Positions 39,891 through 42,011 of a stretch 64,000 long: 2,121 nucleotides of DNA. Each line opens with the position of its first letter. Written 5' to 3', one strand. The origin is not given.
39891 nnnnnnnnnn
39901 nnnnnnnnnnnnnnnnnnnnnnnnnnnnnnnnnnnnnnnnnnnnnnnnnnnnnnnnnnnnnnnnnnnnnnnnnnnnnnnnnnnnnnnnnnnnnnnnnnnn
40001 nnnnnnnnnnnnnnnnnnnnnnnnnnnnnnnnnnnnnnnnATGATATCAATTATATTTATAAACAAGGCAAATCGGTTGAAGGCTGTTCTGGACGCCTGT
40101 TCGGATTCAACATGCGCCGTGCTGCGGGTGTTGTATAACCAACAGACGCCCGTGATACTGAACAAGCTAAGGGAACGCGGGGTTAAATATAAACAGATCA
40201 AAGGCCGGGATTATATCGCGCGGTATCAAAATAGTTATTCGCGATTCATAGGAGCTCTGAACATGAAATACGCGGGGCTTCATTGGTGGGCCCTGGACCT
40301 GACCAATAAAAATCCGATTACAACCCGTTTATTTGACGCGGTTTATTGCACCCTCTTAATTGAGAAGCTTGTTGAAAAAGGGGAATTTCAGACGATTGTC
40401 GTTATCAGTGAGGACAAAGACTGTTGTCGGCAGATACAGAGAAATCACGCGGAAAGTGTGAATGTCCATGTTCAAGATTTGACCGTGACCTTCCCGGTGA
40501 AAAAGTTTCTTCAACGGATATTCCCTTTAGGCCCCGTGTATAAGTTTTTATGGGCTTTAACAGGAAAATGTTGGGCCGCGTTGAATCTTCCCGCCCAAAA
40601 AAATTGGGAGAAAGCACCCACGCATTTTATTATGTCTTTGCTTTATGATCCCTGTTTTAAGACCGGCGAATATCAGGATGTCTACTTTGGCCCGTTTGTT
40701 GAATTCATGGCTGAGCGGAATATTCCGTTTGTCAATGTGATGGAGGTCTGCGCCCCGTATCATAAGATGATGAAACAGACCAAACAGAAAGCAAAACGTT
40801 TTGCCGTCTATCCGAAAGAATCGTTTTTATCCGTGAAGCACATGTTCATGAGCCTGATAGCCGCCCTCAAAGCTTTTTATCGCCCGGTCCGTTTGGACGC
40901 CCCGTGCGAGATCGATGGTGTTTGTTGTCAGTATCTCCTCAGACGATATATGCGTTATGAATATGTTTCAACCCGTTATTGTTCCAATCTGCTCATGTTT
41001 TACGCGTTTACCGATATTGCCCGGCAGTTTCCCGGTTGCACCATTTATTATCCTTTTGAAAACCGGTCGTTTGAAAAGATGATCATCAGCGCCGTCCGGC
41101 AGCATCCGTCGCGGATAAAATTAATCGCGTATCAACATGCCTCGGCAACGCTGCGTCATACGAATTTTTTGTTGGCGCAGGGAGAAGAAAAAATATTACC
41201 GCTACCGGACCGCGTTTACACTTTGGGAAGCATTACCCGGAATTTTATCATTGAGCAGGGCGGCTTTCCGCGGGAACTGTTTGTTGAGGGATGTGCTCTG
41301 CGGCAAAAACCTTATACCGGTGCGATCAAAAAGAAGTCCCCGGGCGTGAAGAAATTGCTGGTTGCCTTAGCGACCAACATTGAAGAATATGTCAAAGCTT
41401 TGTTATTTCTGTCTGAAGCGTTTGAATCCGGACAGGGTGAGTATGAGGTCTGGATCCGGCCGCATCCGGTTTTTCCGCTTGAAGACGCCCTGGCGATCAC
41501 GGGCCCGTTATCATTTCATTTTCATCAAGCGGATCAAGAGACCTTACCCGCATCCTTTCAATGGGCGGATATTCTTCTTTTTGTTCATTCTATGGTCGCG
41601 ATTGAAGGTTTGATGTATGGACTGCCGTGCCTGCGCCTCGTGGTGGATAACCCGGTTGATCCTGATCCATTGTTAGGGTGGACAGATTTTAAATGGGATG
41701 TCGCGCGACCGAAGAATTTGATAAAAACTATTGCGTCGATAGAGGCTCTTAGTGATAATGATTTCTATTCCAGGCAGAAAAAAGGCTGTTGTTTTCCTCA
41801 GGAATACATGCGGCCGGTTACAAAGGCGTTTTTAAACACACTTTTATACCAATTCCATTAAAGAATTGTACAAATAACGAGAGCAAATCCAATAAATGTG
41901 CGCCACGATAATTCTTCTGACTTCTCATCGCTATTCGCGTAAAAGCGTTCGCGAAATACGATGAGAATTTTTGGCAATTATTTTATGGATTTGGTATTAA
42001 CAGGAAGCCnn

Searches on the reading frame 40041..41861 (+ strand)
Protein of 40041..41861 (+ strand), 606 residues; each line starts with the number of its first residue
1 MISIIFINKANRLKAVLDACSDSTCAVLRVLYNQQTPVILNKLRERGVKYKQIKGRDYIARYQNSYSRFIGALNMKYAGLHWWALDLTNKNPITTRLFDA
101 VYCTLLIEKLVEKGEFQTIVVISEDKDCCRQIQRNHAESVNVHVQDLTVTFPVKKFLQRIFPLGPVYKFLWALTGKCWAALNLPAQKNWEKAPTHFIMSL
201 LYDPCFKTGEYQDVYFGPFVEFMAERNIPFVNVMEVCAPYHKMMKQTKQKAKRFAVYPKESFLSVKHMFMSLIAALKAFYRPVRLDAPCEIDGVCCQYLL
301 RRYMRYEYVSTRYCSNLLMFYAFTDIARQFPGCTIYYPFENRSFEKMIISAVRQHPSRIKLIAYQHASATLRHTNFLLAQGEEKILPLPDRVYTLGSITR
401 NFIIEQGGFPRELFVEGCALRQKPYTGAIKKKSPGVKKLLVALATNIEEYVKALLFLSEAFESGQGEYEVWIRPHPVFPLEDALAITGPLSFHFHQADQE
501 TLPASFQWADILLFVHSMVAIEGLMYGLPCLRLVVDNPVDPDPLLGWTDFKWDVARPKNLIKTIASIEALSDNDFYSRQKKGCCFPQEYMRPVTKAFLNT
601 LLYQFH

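Call 5: search_protein_families(library=pfam, proteins=[window:40041-41861:+])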
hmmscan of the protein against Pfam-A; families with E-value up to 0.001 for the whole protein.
window:40041-41861:+ (606 aa): 0 families

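Call 38: search_protein_families(library=ncbifam, proteins=[window:40041-41861:+], max_evalue=0.01)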
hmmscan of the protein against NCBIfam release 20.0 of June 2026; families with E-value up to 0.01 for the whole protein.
window:40041-41861:+ (606 aa): 1 family
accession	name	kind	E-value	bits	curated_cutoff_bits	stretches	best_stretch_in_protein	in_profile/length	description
TIGR04326.1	O_ant_LIC13510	subfamily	5e-14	51.6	250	1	314-550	317-561/602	TIGR04326 family surface carbohydrate biosynthesis protein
